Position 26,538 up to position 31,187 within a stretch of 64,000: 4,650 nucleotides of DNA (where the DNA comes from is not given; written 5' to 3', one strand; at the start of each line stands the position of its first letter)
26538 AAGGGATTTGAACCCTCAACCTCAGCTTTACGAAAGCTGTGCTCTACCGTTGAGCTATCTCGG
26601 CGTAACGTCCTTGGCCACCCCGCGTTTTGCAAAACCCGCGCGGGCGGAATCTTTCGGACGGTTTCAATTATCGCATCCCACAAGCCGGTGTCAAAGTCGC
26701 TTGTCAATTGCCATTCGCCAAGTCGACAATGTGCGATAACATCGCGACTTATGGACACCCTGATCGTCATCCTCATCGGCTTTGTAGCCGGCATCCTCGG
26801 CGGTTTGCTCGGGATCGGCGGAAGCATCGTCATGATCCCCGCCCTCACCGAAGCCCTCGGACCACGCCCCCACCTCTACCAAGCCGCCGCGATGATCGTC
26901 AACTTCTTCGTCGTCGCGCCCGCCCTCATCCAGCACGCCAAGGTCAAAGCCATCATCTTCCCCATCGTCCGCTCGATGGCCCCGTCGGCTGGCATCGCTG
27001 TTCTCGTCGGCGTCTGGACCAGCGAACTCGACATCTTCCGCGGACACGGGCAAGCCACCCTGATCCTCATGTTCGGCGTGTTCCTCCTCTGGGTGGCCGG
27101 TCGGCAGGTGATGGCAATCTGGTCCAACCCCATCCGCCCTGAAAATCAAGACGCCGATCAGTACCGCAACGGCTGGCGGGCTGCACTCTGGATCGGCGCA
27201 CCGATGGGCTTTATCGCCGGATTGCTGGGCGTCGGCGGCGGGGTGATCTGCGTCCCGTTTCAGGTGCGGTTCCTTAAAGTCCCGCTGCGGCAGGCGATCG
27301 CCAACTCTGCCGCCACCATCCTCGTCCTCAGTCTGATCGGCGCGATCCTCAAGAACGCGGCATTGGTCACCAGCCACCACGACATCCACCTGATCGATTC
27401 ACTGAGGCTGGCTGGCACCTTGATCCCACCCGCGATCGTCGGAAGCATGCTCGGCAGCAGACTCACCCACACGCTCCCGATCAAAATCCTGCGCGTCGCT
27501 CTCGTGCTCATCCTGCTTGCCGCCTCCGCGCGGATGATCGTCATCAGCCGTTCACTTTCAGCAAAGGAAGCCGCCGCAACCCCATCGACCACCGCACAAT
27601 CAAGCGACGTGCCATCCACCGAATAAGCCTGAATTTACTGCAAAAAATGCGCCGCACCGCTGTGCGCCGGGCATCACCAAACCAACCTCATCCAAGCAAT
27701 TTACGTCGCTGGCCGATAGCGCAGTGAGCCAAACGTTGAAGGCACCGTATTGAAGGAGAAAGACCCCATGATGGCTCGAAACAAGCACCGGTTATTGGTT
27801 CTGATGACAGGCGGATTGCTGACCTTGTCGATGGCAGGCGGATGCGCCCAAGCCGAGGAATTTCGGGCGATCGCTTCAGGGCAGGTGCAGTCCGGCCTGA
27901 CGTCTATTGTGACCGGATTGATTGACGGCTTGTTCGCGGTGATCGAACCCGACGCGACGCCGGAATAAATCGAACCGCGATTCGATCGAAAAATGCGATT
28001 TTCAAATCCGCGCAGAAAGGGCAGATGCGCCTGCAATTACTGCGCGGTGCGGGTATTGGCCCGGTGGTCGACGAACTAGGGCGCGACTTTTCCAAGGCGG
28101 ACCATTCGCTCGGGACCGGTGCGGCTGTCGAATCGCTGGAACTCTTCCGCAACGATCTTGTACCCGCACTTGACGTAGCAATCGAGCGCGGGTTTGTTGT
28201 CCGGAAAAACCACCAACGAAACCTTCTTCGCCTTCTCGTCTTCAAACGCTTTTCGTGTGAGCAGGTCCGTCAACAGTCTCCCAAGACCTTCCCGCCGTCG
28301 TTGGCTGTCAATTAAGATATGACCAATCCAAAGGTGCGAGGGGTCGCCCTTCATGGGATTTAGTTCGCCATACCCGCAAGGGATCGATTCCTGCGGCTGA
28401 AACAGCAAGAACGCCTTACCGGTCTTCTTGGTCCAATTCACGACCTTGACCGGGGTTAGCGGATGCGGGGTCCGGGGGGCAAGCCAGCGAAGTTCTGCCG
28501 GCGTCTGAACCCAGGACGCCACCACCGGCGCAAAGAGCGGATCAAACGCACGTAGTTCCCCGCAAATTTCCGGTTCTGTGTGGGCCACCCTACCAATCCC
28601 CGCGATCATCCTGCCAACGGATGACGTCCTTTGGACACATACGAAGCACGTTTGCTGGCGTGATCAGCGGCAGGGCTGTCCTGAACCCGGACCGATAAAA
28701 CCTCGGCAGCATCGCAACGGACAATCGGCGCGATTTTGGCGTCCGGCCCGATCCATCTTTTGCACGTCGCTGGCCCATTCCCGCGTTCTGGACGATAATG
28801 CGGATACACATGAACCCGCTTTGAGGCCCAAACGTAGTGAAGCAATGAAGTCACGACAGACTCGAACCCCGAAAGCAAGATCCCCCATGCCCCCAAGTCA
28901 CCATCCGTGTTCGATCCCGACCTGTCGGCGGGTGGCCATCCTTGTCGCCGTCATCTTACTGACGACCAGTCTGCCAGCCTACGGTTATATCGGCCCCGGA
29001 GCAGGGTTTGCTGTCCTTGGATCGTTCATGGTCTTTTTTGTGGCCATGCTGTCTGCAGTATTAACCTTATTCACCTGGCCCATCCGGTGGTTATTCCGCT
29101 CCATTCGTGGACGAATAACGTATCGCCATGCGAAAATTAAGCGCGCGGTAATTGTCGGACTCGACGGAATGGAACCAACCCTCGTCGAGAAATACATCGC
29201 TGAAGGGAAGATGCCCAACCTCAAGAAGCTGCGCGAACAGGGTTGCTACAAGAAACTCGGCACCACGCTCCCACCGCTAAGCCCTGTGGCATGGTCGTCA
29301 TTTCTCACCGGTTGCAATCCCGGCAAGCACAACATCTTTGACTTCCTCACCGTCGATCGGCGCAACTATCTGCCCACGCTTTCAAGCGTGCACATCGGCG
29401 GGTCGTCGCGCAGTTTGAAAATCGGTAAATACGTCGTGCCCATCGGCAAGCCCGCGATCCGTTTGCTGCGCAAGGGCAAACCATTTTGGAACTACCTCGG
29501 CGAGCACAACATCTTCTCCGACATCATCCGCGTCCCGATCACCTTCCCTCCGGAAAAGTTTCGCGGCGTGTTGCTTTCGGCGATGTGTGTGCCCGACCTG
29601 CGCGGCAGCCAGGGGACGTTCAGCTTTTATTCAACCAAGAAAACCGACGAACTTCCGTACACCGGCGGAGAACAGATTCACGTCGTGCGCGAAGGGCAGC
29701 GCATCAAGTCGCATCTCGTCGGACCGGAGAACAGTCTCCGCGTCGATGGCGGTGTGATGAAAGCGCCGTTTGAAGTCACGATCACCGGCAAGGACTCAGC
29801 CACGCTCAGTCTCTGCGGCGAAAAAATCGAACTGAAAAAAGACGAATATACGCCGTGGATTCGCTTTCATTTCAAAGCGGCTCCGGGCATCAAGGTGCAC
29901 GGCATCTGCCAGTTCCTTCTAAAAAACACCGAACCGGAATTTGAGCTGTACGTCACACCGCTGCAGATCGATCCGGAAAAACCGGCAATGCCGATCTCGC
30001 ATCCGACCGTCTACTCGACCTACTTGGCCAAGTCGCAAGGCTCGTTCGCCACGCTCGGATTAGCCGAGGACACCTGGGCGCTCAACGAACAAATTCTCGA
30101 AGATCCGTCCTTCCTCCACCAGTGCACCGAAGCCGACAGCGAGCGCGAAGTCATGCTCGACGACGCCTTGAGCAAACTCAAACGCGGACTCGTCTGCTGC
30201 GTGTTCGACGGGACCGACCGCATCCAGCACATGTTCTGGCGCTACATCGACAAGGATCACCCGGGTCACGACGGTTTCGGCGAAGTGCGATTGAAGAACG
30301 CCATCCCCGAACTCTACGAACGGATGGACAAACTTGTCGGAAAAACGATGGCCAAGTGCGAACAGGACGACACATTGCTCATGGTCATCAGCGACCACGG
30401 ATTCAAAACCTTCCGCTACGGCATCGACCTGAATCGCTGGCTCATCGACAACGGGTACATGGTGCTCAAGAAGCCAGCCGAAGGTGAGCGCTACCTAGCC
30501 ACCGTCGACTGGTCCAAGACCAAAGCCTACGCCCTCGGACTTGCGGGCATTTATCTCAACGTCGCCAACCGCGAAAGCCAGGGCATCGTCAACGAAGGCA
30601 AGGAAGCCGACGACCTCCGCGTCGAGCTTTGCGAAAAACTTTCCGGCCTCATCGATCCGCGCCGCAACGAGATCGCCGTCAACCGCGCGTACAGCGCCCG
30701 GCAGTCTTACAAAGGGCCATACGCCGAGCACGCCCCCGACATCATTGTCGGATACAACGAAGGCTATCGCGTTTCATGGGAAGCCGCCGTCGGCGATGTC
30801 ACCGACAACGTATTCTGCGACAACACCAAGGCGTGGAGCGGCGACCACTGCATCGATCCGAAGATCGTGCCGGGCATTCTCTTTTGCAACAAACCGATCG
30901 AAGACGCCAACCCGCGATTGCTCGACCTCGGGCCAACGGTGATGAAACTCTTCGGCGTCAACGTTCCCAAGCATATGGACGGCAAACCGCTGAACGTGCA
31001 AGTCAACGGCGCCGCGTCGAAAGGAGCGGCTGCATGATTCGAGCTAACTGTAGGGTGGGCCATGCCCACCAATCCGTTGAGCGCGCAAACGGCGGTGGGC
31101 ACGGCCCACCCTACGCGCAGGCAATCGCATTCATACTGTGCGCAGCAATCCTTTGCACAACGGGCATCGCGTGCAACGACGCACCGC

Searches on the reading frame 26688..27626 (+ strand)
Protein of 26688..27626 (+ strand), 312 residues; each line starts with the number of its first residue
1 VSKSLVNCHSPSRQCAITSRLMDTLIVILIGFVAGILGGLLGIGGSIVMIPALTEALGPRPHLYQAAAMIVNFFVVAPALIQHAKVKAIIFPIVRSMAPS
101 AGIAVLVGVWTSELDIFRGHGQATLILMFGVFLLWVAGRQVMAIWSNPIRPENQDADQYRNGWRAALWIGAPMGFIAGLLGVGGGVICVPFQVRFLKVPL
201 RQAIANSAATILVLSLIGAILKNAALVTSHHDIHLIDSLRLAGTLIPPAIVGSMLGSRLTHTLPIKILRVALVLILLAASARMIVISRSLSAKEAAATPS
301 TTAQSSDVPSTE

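Call 23: search_protein_families(library=pfam, proteins=[window:26688-27626:+], max_evalue=0.001)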
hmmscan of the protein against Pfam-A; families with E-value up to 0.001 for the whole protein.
window:26688-27626:+ (312 aa): 1 family
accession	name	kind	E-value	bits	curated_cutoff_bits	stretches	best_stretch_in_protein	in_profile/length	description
PF01925.25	TauE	-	1.4e-39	136.6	32.6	1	27-283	1-237/237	Sulfite exporter TauE/SafE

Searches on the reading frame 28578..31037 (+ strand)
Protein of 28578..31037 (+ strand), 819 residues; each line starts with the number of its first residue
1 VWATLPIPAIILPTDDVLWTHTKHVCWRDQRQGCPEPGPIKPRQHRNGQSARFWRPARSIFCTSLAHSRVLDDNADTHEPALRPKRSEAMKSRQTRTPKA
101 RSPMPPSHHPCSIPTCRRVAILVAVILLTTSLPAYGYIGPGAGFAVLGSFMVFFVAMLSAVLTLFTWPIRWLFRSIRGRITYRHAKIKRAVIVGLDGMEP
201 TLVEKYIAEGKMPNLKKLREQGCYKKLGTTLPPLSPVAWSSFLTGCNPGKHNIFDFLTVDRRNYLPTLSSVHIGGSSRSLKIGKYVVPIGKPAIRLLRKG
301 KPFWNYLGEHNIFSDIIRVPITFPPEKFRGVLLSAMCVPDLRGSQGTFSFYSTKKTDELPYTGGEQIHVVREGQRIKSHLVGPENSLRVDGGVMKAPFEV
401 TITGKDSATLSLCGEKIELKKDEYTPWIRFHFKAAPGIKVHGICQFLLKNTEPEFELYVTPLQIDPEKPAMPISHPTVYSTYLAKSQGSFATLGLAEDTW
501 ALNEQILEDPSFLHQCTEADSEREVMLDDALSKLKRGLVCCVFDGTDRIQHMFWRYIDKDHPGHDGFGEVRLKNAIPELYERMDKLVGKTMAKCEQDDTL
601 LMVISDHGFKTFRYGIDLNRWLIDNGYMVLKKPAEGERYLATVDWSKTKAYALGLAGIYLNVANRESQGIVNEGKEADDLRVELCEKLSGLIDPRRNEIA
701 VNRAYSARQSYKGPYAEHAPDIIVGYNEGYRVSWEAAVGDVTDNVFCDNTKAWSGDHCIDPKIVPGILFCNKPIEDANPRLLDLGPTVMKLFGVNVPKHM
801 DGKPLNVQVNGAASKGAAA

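Call 23: search_protein_families(library=pfam, proteins=[window:28578-31037:+], max_evalue=0.001)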
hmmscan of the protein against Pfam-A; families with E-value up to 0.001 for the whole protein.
window:28578-31037:+ (819 aa): 1 family
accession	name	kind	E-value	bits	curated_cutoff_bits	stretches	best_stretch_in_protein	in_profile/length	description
PF01663.27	Phosphodiest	-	4.5e-30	105.9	23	2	527-733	149-324/342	Type I phosphodiesterase / nucleotide pyrophosphatase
